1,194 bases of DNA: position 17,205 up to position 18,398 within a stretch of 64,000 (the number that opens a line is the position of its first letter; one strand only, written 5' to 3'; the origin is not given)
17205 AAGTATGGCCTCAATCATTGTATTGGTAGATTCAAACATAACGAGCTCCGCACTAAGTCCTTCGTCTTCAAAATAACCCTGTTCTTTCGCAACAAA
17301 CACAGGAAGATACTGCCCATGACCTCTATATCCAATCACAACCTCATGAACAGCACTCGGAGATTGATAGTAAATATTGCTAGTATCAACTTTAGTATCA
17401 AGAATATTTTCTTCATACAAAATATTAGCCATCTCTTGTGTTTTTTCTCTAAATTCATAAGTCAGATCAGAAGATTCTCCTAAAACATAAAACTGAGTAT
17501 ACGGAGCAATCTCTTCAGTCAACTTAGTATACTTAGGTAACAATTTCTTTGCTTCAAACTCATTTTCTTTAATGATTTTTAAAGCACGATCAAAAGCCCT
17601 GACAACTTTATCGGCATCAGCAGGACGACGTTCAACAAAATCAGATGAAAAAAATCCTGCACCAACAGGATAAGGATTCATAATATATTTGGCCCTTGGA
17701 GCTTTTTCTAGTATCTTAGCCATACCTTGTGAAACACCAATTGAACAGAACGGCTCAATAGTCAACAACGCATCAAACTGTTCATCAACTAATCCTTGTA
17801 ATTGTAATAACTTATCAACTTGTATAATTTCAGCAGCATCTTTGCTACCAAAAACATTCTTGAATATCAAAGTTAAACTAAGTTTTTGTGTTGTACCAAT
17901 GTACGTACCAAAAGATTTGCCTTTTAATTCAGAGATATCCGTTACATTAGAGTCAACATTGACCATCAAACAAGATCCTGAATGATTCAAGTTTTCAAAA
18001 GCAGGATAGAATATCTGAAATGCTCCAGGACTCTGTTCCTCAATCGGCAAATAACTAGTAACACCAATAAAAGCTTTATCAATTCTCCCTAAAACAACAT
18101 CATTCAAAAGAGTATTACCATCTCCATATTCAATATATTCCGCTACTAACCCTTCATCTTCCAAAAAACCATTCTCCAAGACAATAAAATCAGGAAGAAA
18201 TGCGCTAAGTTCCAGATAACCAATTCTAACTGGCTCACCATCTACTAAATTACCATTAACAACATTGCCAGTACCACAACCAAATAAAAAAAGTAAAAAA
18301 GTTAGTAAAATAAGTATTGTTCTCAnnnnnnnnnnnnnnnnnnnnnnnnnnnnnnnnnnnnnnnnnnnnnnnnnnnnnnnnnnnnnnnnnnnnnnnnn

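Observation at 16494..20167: Tandem 614-aa paralogues, each an internal duplication of an NMT1/SsuA-like binding domain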

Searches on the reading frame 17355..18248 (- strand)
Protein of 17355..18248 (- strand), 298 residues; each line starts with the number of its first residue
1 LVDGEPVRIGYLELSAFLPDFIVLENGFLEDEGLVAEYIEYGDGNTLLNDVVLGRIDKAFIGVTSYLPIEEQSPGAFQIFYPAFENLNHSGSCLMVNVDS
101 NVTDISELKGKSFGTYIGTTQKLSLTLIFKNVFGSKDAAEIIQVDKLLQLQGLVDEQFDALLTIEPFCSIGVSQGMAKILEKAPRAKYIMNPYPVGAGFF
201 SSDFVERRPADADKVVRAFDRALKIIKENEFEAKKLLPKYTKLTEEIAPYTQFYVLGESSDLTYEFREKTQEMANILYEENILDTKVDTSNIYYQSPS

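Call 35: search_protein_families(library=ncbifam, proteins=[window:17355-18248:-], max_evalue=0.001)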
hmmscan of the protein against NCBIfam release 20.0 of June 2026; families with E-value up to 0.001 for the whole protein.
seq(298 aa): 4 families
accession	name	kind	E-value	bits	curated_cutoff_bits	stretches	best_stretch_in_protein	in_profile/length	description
TIGR01728.1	SsuA_fam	subfamily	1.5e-22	80.2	163.5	1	7-296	1-287/290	aliphatic sulfonate ABC transporter substrate-binding protein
NF040735.1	SBP_SaoX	equivalog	1.4e-11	44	300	1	7-287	5-281/330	ABC transporter substrate-binding subunit SaoX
NF008588.0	PRK11553.1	subfamily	1.1e-07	31.2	299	1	36-296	58-311/319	aliphatic sulfonate ABC transporter substrate-binding protein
TIGR03431.1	PhnD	equivalog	5.1e-05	22.8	261.1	1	51-114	76-139/288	phosphonate ABC transporter substrate-binding protein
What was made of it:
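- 17370..18233 (-): SBD B1. SsuA_fam 1-287/290, 80.2 bits (call 35).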

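Call 50: predict_structure(alignment_id=A2)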
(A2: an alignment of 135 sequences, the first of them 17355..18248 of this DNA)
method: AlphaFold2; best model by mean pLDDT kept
length: 298 residues; sequences in the alignment: 135
mean_pLDDT: 96.1   pTM: 0.91
mean pLDDT of the five models: 96.1, 95.9, 95.7, 95.6, 95.5
residues with pLDDT >= 90: 289; 70-90: 6; 50-70: 3; < 50: 0
segments of 3 or more residues with pLDDT < 50: none
pLDDT, mean of each block of 10 residues (from residue 1): 86 95 98 98 94 97 95 98 96 98 98 95 96 97 97 98 95 97 98 97 97 98 97 96 94 94 94 97 98 91
secondary structure, 60 per line:
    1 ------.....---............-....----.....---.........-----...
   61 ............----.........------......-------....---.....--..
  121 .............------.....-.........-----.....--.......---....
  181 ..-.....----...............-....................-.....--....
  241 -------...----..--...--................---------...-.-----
elements in order: E7-11 H15-26 H28-31 E36-40 H44-52 E58-62 H63-72 E77-85 E92-97 H105-108 E112-116 H119-133 E140-144 H146-154 E160-164 H167-173 E177-182 H184-188 E193-201 H202-207 H209-228 H230-234 H237-240 H264-279
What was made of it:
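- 17370..18233 (-): AF2 of the isolated domain gives pLDDT 96.1 and pTM 0.91 (call 50).
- On NMT1/SsuA-like substrate-binding protein superfamily: AF2 of B1: pLDDT 96.1, pTM 0.91 (call 50).
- B1 folds with pLDDT 96 (call 50).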

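Call 61: fold_search(model_id=the predicted structure, library=pdb)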
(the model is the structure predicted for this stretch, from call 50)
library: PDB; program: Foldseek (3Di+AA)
matches with E <= 10: 1797; with E <= 0.001: 1288
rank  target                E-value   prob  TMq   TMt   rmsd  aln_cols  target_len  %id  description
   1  3ksj                  9.6e-21  1.00  0.77  0.79   3.5       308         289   16  The alkanesulfonate-binding protein SsuA from Xabthomonas axonopodis pv. citri bound to MES (released 2010-10-13)
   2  2x26_A                1.2e-20  1.00  0.83  0.80   3.1       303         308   16  Crystal structure of the periplasmic aliphatic sulphonate binding protein SsuA from Escherichia coli (released 2010-04-14)
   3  3ksx                  4.9e-20  1.00  0.77  0.79   3.5       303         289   16  The alkanesulfonate-binding protein SsuA from Xanthomonas axonopodis pv. citri bound to MOPS (released 2010-10-13)
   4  2x26_B                5.2e-20  1.00  0.81  0.83   3.1       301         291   16  Crystal structure of the periplasmic aliphatic sulphonate binding protein SsuA from Escherichia coli (released 2010-04-14)
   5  3e4r                  5.2e-20  1.00  0.78  0.80   3.5       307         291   17  Crystal structure of the alkanesulfonate binding protein (SsuA) from the phytopathogenic bacteria Xanthomonas axonopodis (released 2008-09-23)
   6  4esx_A                2.4e-18  1.00  0.70  0.67   5.1       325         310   16  Crystal structure of C. albicans Thi5 complexed with PLP (released 2012-09-19)
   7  4esx_B                4.4e-18  1.00  0.70  0.68   5.1       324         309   15  Crystal structure of C. albicans Thi5 complexed with PLP (released 2012-09-19)
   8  4h6d_H                4.7e-18  1.00  0.71  0.66   4.9       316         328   14  Crystal structure of PLP-soaked HMP synthase Thi5 from S. cerevisiae (released 2012-10-17)
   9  4h6d_B                6.1e-18  1.00  0.72  0.66   4.7       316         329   14  Crystal structure of PLP-soaked HMP synthase Thi5 from S. cerevisiae (released 2012-10-17)
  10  4h67_D                6.9e-18  1.00  0.71  0.64   4.8       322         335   15  Crystal structure of HMP synthase Thi5 from S. cerevisiae (released 2012-10-17)
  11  4h6d_F                7.9e-18  1.00  0.70  0.64   4.9       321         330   14  Crystal structure of PLP-soaked HMP synthase Thi5 from S. cerevisiae (released 2012-10-17)
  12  4h6d_G                8.4e-18  1.00  0.73  0.66   4.6       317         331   14  Crystal structure of PLP-soaked HMP synthase Thi5 from S. cerevisiae (released 2012-10-17)
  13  4h67_B                1.0e-17  1.00  0.71  0.69   4.9       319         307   15  Crystal structure of HMP synthase Thi5 from S. cerevisiae (released 2012-10-17)
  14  4h67_E                1.2e-17  1.00  0.71  0.69   4.9       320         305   15  Crystal structure of HMP synthase Thi5 from S. cerevisiae (released 2012-10-17)
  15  4h67_C                1.4e-17  1.00  0.71  0.63   4.9       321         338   14  Crystal structure of HMP synthase Thi5 from S. cerevisiae (released 2012-10-17)
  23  4nmy_A                4.0e-17  1.00  0.75  0.75   4.2       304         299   15  Crystal Structure of the Thiamin-bound form of Substrate-binding Protein of ABC Transporter from Clostridium difficile (released 2013-12-04)
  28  3ix1_A                1.1e-16  1.00  0.73  0.72   4.9       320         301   14  Periplasmic N-formyl-4-amino-5-aminomethyl-2-methylpyrimidine binding protein from Bacillus halodurans (released 2010-10-13)
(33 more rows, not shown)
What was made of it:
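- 17370..18233 (-): Foldseek matches SsuA 2x26 (TMq 0.83), TauA (0.78), PqqT (0.78) and ThiY (0.73) (call 61).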

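Call 78: search_solved_structures(query=A2, max_evalue=0.00001)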
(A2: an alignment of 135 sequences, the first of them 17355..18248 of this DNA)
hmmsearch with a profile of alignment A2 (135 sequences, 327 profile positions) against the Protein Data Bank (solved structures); distinct sequences matched with E-value up to 0.00001: 52.
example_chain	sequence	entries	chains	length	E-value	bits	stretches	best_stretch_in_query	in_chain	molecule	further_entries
3qsl_A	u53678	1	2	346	1.6e-37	132.4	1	29-262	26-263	Putative exported protein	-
2x26_A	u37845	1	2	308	4.8e-36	127.6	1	39-326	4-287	PERIPLASMIC ALIPHATIC SULPHONATES-BINDING PROTEIN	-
3e4r_A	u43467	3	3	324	5.4e-30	107.7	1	32-324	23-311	Nitrate transport protein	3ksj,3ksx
6ssy_A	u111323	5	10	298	8.2e-29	103.8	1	40-264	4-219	Taurine-binding periplasmic protein | Taurine ABC transporter substrate-binding protein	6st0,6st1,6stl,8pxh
4nmy_A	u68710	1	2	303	1.4e-28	103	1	41-324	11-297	ABC-type transport system, extracellular solute-binding protein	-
3uif_A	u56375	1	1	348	1e-27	100.2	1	63-269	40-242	Sulfonate ABC transporter, periplasmic sulfonate-binding protein SsuA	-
4h6d_F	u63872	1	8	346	3.6e-23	85.3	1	44-267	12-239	Pyrimidine precursor biosynthesis enzyme THI5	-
8wm7_C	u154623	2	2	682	1.2e-22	83.6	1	30-310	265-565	Nitrate transport ATP-binding protein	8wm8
8w9m_C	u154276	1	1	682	1.2e-22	83.6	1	30-310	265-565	Nitrate transport ATP-binding protein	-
4h65_A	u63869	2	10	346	2e-22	82.8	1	44-266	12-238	Pyrimidine precursor biosynthesis enzyme THI5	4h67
3un6_A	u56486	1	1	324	9.9e-22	80.5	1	20-310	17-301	ABC transporter substrate-binding protein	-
9uai_E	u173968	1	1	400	1.2e-20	77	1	35-280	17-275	Nitrate transport ATP-binding subunits C and D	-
9uak_A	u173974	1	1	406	1.2e-20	76.9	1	35-280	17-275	C terminal regulatory domain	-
9u9z_C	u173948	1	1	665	5.3e-20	74.8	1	35-280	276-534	CmpC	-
9ua1_C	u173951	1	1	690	5.9e-20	74.7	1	35-280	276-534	CmpC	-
3ix1_A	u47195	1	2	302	3.4e-15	59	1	44-321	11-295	N-formyl-4-amino-5-aminomethyl-2-methylpyrimidine binding protein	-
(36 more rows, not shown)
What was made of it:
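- Closest known: ThiY/ThiXYZ. Different: The profile match to ThiY is much weaker than to SsuA/TauA (call 78).
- The subfamily profile's best liganded PDB hits are SsuA (4.8e-36, 5.4e-30) and TauA (8.2e-29) (call 78). The subfamily profile matches ThiY far less well (3.4e-15) than SsuA (4.8e-36), although the thiamin-bound SBP 4nmy scores 1.4e-28 (call 78).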
